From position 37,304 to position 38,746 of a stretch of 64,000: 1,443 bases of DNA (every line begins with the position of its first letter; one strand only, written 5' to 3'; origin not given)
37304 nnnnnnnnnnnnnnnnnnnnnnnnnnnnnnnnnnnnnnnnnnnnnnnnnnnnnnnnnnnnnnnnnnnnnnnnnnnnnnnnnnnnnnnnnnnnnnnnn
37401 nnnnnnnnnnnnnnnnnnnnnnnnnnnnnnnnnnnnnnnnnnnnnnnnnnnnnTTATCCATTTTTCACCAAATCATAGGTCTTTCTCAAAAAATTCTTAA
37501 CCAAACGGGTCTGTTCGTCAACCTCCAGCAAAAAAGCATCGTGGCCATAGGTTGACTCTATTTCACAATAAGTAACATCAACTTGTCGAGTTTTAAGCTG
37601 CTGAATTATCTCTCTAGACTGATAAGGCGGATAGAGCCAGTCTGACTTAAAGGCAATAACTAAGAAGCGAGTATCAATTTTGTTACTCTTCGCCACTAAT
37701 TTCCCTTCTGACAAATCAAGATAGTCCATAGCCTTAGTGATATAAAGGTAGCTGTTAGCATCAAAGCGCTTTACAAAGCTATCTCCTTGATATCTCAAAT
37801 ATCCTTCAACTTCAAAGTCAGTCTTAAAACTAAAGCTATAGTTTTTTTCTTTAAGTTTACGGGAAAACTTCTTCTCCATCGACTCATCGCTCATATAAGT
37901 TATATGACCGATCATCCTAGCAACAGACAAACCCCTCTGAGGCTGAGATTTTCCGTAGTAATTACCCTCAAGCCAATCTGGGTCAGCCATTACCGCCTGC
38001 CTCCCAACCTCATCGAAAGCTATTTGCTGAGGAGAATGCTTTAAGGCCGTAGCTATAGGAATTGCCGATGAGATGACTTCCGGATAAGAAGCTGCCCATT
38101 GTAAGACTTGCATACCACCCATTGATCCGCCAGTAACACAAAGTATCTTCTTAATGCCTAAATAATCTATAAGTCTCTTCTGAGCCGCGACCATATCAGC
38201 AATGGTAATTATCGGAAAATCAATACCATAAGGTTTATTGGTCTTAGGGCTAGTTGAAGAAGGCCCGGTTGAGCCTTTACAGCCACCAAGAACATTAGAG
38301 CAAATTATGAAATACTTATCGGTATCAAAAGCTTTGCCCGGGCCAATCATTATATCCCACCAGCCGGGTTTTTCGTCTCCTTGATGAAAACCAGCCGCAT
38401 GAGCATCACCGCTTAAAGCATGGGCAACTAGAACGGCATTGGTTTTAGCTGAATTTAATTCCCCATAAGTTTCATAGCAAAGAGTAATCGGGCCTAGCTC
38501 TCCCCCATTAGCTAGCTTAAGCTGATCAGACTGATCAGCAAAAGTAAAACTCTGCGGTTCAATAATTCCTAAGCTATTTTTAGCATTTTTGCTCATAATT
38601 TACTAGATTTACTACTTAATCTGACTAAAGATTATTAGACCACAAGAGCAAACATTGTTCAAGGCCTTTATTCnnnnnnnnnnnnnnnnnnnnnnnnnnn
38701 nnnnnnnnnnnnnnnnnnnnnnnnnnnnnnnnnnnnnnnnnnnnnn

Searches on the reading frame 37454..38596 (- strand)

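Call 84: search_protein_families(library=pfam, proteins=[window:37454-38596:-], max_evalue=0.00001)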
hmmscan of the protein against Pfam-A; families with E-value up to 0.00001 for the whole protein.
window:37454-38596:- (380 aa): 2 families
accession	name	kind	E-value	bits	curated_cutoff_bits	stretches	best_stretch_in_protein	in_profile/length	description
PF00561.26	Abhydrolase_1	-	1.1e-26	94.5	25.8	1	54-358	2-244/245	alpha/beta hydrolase fold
PF12146.15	Hydrolase_4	-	6.5e-06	26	27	0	151-191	77-117/239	Serine aminopeptidase, S33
